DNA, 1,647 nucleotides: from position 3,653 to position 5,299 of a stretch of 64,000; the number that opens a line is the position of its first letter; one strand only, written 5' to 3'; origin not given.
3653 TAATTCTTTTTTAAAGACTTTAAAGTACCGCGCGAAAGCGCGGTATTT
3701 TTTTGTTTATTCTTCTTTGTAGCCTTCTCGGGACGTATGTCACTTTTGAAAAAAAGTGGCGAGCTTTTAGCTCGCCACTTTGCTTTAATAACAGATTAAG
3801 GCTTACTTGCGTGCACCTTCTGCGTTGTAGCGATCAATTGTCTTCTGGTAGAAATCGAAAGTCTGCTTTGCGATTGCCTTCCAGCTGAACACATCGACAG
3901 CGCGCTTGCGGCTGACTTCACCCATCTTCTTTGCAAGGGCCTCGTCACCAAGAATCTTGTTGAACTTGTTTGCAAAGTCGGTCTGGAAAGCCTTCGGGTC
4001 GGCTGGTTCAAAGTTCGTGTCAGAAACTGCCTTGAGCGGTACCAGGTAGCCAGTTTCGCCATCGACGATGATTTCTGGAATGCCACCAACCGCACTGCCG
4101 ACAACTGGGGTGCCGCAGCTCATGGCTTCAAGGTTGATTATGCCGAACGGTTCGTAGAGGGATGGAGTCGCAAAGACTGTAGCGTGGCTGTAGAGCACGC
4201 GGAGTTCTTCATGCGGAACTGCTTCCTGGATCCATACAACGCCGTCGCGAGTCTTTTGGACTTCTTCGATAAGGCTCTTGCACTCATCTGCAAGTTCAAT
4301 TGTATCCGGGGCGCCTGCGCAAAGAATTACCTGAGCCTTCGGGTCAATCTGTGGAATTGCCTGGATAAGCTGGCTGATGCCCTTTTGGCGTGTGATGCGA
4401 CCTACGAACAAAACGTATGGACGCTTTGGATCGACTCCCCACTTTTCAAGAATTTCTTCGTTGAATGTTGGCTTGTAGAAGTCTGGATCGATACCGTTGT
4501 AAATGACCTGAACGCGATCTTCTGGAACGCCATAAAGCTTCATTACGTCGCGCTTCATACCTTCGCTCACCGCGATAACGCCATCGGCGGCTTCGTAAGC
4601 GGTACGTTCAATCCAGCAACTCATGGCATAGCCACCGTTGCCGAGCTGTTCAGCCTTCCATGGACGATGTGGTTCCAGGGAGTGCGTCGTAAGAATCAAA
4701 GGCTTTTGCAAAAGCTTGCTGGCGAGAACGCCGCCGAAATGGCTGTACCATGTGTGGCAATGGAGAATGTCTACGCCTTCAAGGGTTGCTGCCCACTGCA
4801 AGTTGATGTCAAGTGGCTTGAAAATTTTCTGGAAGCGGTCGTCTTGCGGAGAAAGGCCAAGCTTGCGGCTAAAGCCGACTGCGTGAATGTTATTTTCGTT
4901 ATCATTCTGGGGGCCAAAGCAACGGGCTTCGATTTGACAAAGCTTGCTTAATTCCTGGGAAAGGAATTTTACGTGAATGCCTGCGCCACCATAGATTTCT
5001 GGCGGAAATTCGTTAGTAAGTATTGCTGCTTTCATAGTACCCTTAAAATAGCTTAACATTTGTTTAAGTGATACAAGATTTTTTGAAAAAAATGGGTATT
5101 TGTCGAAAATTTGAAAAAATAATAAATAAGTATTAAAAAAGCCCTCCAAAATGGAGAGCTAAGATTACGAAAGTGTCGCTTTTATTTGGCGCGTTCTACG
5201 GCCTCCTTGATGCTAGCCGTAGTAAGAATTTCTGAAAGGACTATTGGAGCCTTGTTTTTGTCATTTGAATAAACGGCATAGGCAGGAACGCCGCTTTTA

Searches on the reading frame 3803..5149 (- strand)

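Call 81: search_protein_families(library=pfam, proteins=[window:3803-5149:-], max_evalue=0.001)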
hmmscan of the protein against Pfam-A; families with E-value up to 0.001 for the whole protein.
window:3803-5149:- (448 aa): 6 families
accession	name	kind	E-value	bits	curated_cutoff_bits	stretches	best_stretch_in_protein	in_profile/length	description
PF00534.26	Glycos_transf_1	-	5.7e-34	117.6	26.4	1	231-415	3-171/172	Glycosyl transferases group 1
PF13439.12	Glyco_transf_4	-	1.3e-29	103.8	28.5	1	53-223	1-169/170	Glycosyltransferase Family 4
PF13692.12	Glyco_trans_1_4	-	1.7e-28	100.1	27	1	243-373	1-127/142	Glycosyl transferases group 1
PF13579.12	Glyco_trans_4_4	-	3.3e-15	57.2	29.7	1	118-219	65-158/158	Glycosyl transferase 4-like domain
PF20706.3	GT4-conflict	-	2.3e-13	50.3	26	1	179-428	138-383/385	Family 4 Glycosyltransferase in conflict systems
PF08323.17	Glyco_transf_5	-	6e-06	26.6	22.7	1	118-206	120-228/239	Starch synthase catalytic domain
